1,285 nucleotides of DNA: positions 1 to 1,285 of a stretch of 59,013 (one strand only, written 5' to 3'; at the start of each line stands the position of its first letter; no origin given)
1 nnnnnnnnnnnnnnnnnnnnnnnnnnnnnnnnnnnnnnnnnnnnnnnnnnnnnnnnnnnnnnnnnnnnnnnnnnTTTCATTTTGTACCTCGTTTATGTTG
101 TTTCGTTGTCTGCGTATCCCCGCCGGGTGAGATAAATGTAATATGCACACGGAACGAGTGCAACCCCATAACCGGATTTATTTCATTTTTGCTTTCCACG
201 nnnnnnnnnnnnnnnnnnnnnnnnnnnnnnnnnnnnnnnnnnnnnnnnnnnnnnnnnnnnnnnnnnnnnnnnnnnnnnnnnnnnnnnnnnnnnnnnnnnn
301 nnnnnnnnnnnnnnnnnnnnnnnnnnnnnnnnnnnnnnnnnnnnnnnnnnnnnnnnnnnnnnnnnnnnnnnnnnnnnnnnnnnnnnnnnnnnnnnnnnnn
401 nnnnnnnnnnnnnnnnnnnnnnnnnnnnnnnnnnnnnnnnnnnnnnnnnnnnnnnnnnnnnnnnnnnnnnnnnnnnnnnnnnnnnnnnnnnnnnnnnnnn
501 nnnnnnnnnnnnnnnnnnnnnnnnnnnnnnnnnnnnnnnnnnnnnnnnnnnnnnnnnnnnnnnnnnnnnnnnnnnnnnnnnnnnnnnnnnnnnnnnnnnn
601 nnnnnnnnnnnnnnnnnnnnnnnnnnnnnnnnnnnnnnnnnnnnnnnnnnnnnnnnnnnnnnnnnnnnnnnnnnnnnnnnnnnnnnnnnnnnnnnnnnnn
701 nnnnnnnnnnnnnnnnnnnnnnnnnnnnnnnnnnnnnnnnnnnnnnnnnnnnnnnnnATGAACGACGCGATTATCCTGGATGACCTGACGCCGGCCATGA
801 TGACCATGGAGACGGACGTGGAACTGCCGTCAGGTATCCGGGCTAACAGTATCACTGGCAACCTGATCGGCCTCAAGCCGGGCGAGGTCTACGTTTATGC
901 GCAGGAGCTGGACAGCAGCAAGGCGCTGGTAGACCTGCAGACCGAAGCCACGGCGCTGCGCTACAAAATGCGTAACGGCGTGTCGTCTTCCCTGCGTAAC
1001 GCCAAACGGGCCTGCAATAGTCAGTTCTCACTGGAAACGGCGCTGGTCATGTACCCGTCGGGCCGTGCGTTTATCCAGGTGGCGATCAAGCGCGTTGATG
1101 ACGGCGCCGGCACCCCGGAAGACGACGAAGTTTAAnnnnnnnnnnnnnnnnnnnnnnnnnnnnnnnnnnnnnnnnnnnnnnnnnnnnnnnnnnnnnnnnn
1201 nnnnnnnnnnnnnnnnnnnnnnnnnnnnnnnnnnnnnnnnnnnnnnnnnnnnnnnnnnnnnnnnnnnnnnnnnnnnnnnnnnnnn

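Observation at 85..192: Duplicated ~105-bp promoter/5'UTR block drives two leftward operons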

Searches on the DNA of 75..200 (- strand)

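Call 12: search_dna_similar(query=window:75-200:-, collection=phages, mode=distant, max_rows=60, max_evalue=0.001)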
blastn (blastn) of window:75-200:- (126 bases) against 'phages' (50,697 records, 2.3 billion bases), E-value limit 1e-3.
Records with a match: 22; places in all: 44; records where one place covers at least 80% of the query: 22.
Best place of each record, by identity: 90-95% 7; 80-90% 15.
By first word of the organism name: Klebsiella 22.
By host as written in the record: Klebsiella pneumoniae 6; Klebsiella pneumoniae AJ218 2; Klebsiella pneumoniae YMC15/11/N137 2; Klebsiella pneumoniae YMC15/09/U2874 2; Klebsiella pneumoniae YMC15/11/N98 2; Klebsiella pneumoniae B3768 1; Klebsiella pneumoniae (clinical isolate 11) 1; Klebsiella pneumoniae (clinical isolate no. 15) 1; and 5 more.
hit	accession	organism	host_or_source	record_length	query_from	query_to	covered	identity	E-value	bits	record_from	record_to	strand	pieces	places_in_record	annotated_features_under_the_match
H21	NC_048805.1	Klebsiella phage Soft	Klebsiella pneumoniae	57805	1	126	100%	90.6%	2e-41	172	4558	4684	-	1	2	hypothetical protein (x2) | ribosome_binding_site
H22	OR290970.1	Klebsiella phage SAKp02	Klebsiella pneumoniae B3768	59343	1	126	100%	90.6%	2e-41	172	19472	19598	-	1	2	hypothetical protein (x2)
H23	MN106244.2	Klebsiella phage Soft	Klebsiella pneumoniae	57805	1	126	100%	90.6%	2e-41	172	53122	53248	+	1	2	hypothetical protein (x2) | ribosome_binding_site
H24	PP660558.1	Klebsiella phage SAKp11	Klebsiella pneumoniae (clinical isolate ...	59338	1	126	100%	90.6%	2e-41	172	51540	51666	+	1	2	hypothetical protein (x2)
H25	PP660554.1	Klebsiella phage SAKp15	Klebsiella pneumoniae (clinical isolate ...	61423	1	126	100%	90.6%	2e-41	172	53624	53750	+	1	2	hypothetical protein (x2)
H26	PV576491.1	Klebsiella phage vB_Kpn_RAH2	Klebsiella pneumoniae KP26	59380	1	126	100%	90.6%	2e-41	172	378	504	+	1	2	hypothetical protein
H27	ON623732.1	Klebsiella phage S9a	Klebsiella pneumoniae CU616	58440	1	126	100%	88.2%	5e-37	159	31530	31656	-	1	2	hypothetical protein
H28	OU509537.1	Klebsiella pneumoniae phage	not known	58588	1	126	100%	86.8%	1e-33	147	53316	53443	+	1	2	record has no annotation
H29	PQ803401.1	Klebsiella phage PIN2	Klebsiella pneumoniae AJ218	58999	1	126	100%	86.6%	3e-34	150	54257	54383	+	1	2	hypothetical protein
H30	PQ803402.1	Klebsiella phage PIN1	Klebsiella pneumoniae AJ218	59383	1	115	91%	93.1%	8e-41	170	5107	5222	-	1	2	none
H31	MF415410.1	Klebsiella phage KPN N137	Klebsiella pneumoniae YMC15/11/N137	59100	1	124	98%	85.5%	3e-33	145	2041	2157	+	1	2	putative tail component K-like protein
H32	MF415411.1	Klebsiella phage KPN U2874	Klebsiella pneumoniae YMC15/09/U2874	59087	1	124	98%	85.5%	3e-33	145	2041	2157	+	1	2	hypothetical protein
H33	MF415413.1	Klebsiella phage KPN N54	Klebsiella pneumoniae YMC15/11/N54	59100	1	124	98%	85.5%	3e-33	145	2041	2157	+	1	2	putative tail component K-like protein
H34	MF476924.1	Klebsiella phage YMC15/11/N53_KPN_BP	Klebsiella pneumoniae YMC15/11/N53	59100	1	124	98%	85.5%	3e-33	145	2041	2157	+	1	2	putative tail component K-like protein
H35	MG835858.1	Klebsiella phage KPN N98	Klebsiella pneumoniae YMC15/11/N98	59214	1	124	98%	85.5%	3e-33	145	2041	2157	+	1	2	putative tail component K-like protein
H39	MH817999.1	Klebsiella phage Seifer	Klebsiella pneumoniae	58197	1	126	100%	83.5%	7e-29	132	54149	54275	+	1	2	hypothetical protein | ribosome_binding_site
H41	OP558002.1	Klebsiella phage vB_KpnS_MAG26fr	Klebsiella pneumoniae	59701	1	126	100%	82.2%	3e-27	125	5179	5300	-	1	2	hypothetical protein (x2)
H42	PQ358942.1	Klebsiella phage Salado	Klebsiella pneumoniae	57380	1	114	90%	86.1%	2e-29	132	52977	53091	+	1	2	ribosome_binding_site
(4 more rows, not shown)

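Call 14: get_annotated_region(hit=H39, flank=4000)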
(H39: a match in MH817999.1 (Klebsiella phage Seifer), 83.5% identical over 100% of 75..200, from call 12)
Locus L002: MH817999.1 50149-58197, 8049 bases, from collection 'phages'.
description: Klebsiella phage Seifer, complete genome.
organism: Klebsiella phage Seifer (NCBI taxid 2315475)
taxonomy: Viruses; Duplodnaviria; Heunggongvirae; Uroviricota; Caudoviricetes; Casjensviridae; Yonseivirus; Yonseivirus seifer
host: Klebsiella pneumoniae; source: wastewater; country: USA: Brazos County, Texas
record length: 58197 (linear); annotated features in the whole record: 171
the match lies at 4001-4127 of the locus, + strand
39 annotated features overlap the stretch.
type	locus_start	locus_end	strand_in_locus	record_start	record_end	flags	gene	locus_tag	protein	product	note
CDS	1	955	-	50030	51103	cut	-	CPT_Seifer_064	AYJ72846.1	exonuclease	Recombination-associated protein RdgC; InterPro:IPR007476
CDS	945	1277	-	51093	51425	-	-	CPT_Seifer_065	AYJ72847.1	hypothetical protein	-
regulatory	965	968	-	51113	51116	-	-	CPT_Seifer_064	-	ribosome_binding_site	CPT_Seifer_064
CDS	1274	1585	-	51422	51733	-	-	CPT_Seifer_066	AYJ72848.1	hypothetical protein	-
regulatory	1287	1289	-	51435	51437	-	-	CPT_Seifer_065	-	ribosome_binding_site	CPT_Seifer_065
CDS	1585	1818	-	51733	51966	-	-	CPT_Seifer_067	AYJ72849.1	hypothetical protein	TMD N out C in; novel hypothetical membrane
regulatory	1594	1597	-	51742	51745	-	-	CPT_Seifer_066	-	ribosome_binding_site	CPT_Seifer_066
CDS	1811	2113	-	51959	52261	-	-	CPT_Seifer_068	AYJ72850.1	hypothetical protein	-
regulatory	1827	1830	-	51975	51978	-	-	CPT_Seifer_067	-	ribosome_binding_site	CPT_Seifer_067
regulatory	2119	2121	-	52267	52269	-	-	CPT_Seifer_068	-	ribosome_binding_site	CPT_Seifer_068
CDS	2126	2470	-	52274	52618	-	-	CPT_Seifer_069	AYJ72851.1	hypothetical protein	-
CDS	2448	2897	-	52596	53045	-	-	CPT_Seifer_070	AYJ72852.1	hypothetical protein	-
regulatory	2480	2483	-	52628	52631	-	-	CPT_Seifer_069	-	ribosome_binding_site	CPT_Seifer_069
regulatory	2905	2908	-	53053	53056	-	-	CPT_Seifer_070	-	ribosome_binding_site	CPT_Seifer_070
CDS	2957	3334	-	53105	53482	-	-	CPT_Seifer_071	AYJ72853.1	hypothetical protein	-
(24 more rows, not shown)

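Call 15: get_annotated_region(hit=H21, flank=4000)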
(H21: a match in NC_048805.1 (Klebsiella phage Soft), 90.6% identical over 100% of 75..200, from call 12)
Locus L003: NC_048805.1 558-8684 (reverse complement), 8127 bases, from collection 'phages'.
description: Klebsiella phage Soft, complete genome.
organism: Klebsiella phage Soft (NCBI taxid 2601626)
taxonomy: Viruses; Duplodnaviria; Heunggongvirae; Uroviricota; Caudoviricetes; Casjensviridae; Yonseivirus; Yonseivirus soft
host: Klebsiella pneumoniae; source: municipal wastewater; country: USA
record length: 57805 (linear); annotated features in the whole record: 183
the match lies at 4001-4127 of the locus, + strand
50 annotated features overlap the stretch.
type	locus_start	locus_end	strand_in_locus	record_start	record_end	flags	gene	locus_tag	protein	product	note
CDS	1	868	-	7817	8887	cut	-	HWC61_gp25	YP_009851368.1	exonuclease recombination-associated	-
CDS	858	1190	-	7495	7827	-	-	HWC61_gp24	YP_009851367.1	recombination-associated protein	-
regulatory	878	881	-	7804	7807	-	-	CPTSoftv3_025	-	ribosome_binding_site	CPT_Soft.v3_025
CDS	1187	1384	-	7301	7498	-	-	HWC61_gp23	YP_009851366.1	hypothetical protein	-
regulatory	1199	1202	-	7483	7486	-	-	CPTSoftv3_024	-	ribosome_binding_site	CPT_Soft.v3_024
CDS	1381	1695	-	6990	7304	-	-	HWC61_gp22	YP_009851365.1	hypothetical protein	-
regulatory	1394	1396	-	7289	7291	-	-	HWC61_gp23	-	ribosome_binding_site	CPT_Soft.v3_023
CDS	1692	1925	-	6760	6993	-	-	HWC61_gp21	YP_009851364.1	hypothetical protein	-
regulatory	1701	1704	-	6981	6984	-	-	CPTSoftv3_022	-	ribosome_binding_site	CPT_Soft.v3_022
CDS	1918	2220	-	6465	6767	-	-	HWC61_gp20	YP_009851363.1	hydrolase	-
regulatory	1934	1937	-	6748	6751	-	-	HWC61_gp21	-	ribosome_binding_site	CPT_Soft.v3_021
regulatory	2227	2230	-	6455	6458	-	-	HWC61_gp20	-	ribosome_binding_site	CPT_Soft.v3_020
CDS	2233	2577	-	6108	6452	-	-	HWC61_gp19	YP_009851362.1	hypothetical protein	-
CDS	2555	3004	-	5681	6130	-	-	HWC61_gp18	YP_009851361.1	hypothetical protein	-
regulatory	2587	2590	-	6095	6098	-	-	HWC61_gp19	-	ribosome_binding_site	CPT_Soft.v3_019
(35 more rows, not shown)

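Call 16: get_annotated_region(hit=H41, flank=4000)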
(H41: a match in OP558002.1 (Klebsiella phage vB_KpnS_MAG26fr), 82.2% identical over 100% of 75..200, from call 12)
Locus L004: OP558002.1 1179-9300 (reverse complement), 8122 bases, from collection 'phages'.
description: Klebsiella phage vB_KpnS_MAG26fr, complete genome.
organism: Klebsiella phage vB_KpnS_MAG26fr (NCBI taxid 3041491)
taxonomy: Viruses; Duplodnaviria; Heunggongvirae; Uroviricota; Caudoviricetes; Casjensviridae; Yonseivirus
host: Klebsiella pneumoniae; source: river water; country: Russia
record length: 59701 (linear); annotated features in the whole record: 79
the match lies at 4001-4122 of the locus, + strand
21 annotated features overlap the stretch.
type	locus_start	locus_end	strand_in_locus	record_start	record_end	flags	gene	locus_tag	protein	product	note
CDS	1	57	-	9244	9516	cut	-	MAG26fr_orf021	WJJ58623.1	hypothetical protein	-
CDS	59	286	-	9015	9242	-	-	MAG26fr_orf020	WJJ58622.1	hypothetical protein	-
CDS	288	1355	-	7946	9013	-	-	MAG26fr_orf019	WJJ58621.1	exonuclease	-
CDS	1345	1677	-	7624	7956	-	-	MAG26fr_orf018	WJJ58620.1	hypothetical protein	-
CDS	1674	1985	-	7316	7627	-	-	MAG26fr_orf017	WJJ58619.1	hypothetical protein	-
CDS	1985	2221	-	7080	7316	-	-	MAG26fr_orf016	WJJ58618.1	hypothetical protein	-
CDS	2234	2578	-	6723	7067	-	-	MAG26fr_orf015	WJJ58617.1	hypothetical protein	-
CDS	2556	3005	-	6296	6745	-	-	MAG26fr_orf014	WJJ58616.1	hypothetical protein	-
CDS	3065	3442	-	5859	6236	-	-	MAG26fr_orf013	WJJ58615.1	hypothetical protein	-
CDS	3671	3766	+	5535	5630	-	-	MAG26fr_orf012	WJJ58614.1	hypothetical protein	-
CDS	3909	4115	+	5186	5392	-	-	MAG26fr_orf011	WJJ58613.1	hypothetical protein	-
CDS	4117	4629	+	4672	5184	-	-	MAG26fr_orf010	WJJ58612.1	hypothetical protein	-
CDS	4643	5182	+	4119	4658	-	-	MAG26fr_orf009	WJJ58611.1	hypothetical protein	-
CDS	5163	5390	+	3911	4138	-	-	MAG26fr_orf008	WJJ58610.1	hypothetical protein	-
CDS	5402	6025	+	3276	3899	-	-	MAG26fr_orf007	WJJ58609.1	hypothetical protein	-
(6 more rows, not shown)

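Call 17: get_annotated_region(hit=H31, flank=4000)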
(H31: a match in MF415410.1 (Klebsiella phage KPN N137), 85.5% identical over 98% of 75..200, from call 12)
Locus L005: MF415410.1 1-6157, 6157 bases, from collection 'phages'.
description: Klebsiella phage KPN N137, complete genome.
organism: Klebsiella phage KPN N137 (NCBI taxid 2024238)
taxonomy: Viruses; Duplodnaviria; Heunggongvirae; Uroviricota; Caudoviricetes; Casjensviridae; Yonseivirus; Yonseivirus N137
host: Klebsiella pneumoniae YMC15/11/N137; source: -; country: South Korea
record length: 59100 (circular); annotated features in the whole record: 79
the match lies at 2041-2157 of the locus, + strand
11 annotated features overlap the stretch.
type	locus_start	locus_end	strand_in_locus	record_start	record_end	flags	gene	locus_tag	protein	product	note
CDS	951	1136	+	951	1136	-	-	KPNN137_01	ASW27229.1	hypothetical protein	-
CDS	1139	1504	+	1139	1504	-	-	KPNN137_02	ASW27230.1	hypothetical protein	-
CDS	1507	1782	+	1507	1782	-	-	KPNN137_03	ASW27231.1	hypothetical protein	-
CDS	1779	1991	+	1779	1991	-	-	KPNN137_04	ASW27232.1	putative DNA binding protein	-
CDS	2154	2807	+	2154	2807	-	-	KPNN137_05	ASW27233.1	putative tail component K-like protein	-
CDS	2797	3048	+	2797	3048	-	-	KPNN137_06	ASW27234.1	head outer capsid protein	-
CDS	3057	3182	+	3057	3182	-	-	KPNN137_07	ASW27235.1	hypothetical protein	-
CDS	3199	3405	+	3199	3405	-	-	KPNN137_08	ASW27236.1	hypothetical protein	-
CDS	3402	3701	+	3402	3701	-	-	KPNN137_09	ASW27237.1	hypothetical protein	-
CDS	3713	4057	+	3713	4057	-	-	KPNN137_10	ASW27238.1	hypothetical protein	-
CDS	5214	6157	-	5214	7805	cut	-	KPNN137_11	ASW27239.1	primase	-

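Call 18: get_annotated_region(hit=H29, flank=4000)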
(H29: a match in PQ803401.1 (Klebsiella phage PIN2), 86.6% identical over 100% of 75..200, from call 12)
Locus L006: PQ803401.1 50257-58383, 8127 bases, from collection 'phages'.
description: Klebsiella phage PIN2, complete genome.
organism: Klebsiella phage PIN2 (NCBI taxid 3389927)
taxonomy: Viruses
host: Klebsiella pneumoniae AJ218; source: wastewater; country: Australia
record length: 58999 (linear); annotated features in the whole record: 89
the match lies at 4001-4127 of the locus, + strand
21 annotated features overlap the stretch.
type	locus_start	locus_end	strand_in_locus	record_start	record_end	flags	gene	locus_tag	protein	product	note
CDS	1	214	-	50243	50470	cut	-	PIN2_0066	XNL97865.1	hypothetical protein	-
CDS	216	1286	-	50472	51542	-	-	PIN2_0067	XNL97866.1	recombination-associated exonuclease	DNA RNA and nucleotide metabolism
CDS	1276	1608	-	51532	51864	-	-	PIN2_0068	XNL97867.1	hypothetical protein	-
CDS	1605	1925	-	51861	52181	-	-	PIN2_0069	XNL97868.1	hypothetical protein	-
CDS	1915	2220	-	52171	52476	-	-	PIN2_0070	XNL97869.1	hypothetical protein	-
CDS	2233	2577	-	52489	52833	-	-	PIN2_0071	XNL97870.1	hypothetical protein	-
CDS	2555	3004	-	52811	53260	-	-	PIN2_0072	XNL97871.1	hypothetical protein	-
CDS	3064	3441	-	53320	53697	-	-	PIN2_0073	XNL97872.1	hypothetical protein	-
CDS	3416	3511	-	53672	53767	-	-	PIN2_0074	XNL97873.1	hypothetical protein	-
CDS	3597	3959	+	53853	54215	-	-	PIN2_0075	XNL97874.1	hypothetical protein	-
CDS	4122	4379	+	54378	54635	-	-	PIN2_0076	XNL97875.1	hypothetical protein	-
CDS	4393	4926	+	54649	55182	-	-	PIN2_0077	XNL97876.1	hypothetical protein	-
CDS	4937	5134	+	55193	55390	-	-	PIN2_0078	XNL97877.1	hypothetical protein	-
CDS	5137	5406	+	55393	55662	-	-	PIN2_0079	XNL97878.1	hypothetical protein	-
CDS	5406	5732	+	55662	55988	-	-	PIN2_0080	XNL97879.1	hypothetical protein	-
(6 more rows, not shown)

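Call 19: get_annotated_region(hit=H27, flank=4000)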
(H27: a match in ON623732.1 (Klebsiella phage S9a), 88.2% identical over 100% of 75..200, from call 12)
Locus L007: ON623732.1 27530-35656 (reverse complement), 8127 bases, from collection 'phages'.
description: Klebsiella phage S9a, complete genome.
organism: Klebsiella phage S9a (NCBI taxid 2951201)
taxonomy: Viruses; Duplodnaviria; Heunggongvirae; Uroviricota; Caudoviricetes; Casjensviridae; Yonseivirus
host: Klebsiella pneumoniae CU616; source: soil and water; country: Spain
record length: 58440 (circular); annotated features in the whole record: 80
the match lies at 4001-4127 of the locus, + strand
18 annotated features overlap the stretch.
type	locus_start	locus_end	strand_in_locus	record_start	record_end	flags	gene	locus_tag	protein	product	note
CDS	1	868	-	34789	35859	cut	-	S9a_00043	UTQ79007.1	exonuclease recombination-associated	-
CDS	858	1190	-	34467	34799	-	-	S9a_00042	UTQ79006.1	hypothetical protein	-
CDS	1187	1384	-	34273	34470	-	-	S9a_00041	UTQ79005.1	hypothetical protein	-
CDS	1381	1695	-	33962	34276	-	-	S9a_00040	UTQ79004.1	hypothetical protein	-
CDS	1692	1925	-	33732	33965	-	-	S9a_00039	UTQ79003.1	hypothetical protein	-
CDS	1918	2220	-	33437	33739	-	-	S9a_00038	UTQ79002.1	hypothetical protein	-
CDS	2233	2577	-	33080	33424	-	-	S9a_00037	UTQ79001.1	hypothetical protein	-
CDS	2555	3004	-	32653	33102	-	-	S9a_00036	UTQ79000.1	hypothetical protein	-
CDS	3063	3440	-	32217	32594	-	-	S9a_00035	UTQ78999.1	hypothetical protein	-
CDS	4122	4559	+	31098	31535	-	-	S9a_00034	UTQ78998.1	hypothetical protein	-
CDS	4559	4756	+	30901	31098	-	-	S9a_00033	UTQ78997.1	hypothetical protein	-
CDS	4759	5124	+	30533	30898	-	-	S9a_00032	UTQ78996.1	hypothetical protein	-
CDS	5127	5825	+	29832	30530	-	-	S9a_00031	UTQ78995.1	hypothetical protein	-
CDS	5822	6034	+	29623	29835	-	-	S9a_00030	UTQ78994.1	hypothetical protein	-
CDS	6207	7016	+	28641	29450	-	-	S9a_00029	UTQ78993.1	tail protein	-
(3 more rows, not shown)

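Call 20: get_annotated_region(hit=H28, flank=4000)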
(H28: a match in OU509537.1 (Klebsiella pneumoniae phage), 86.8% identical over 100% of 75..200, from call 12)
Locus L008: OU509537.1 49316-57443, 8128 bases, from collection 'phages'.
description: Klebsiella pneumoniae phage strain 5899STDY8049230 genome assembly, chromosome: 1.
organism: Klebsiella pneumoniae phage (NCBI taxid 1915306)
taxonomy: Viruses
host: -; source: not known; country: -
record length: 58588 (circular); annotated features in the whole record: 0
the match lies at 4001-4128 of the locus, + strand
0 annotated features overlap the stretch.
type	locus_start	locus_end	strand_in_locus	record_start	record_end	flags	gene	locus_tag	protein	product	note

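Call 21: get_annotated_region(hit=H42, flank=4000)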
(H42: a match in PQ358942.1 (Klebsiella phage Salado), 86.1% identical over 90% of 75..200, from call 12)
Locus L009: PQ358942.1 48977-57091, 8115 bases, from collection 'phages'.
description: Klebsiella phage Salado, complete genome.
organism: Klebsiella phage Salado (NCBI taxid 3374130)
taxonomy: Viruses
host: Klebsiella pneumoniae; source: wastewater influent; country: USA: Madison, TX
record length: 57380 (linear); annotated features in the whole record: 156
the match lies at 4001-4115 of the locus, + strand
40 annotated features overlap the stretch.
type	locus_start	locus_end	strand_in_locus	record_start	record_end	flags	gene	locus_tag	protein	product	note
CDS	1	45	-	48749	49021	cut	-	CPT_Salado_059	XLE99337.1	hypothetical protein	-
CDS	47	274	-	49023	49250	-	-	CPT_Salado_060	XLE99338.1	hypothetical protein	-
regulatory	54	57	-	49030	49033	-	-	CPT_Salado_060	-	ribosome_binding_site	-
CDS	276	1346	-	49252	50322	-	-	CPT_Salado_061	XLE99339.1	exonuclease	-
regulatory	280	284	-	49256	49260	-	-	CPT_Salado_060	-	ribosome_binding_site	-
CDS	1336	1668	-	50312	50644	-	-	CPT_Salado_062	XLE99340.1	hypothetical protein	-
regulatory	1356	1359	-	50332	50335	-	-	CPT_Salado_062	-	ribosome_binding_site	-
CDS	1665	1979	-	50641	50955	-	-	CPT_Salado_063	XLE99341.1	hypothetical protein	-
regulatory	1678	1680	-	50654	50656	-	-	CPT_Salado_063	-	ribosome_binding_site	-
CDS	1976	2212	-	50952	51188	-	-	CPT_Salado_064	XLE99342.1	hypothetical protein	-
regulatory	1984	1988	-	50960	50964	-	-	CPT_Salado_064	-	ribosome_binding_site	-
regulatory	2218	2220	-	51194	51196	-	-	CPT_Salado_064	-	ribosome_binding_site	-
CDS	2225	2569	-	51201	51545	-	-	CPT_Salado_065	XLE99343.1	hypothetical protein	-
CDS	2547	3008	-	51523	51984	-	-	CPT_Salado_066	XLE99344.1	hypothetical protein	-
regulatory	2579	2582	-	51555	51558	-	-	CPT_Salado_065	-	ribosome_binding_site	-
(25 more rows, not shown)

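Call 22: get_annotated_region(hit=H30, flank=4000)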
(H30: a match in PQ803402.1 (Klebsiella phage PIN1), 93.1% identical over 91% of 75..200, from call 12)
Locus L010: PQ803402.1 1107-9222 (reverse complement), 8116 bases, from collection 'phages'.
description: Klebsiella phage PIN1, complete genome.
organism: Klebsiella phage PIN1 (NCBI taxid 3389928)
taxonomy: Viruses
host: Klebsiella pneumoniae AJ218; source: wastewater; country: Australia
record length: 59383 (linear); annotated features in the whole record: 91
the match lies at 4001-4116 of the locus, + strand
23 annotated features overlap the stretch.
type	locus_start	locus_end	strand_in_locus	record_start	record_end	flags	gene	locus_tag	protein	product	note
CDS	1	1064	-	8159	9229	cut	-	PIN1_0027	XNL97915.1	recombination-associated exonuclease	DNA RNA and nucleotide metabolism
CDS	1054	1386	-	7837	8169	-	-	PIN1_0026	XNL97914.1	hypothetical protein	-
CDS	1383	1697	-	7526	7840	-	-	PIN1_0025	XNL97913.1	hypothetical protein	-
CDS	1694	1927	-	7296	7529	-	-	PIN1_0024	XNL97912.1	hypothetical protein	-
CDS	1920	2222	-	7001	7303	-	-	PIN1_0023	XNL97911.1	hypothetical protein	-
CDS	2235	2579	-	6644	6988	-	-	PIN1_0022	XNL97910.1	hypothetical protein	-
CDS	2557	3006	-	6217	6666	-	-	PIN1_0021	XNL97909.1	hypothetical protein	-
CDS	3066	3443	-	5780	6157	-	-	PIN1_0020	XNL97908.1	hypothetical protein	-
CDS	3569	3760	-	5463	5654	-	-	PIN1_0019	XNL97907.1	hypothetical protein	-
CDS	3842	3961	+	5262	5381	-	-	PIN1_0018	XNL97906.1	hypothetical protein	-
CDS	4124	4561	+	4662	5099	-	-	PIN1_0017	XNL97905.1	hypothetical protein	-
CDS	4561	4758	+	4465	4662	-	-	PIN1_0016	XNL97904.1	hypothetical protein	-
CDS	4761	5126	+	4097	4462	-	-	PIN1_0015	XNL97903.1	hypothetical protein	-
CDS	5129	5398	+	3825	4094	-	-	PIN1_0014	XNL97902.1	hypothetical protein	-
CDS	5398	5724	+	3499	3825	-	-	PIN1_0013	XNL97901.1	hypothetical protein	-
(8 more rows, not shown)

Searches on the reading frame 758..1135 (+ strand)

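Call 74: search_protein_families(library=pfam, max_evalue=0.05, proteins=[window:758-1135:+])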
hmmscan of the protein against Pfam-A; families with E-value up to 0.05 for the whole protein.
window:758-1135:+ (125 aa): 1 family
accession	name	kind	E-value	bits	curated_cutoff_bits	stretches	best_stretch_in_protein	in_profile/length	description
PF24582.1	DUF7609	-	2e-29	102.2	27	1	30-113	1-84/85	Domain of unknown function (DUF7609)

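Call 75: search_protein_families(library=ncbifam, max_evalue=0.01, proteins=[window:758-1135:+])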
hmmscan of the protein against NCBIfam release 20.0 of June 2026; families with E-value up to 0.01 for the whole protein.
window:758-1135:+ (125 aa): 0 families
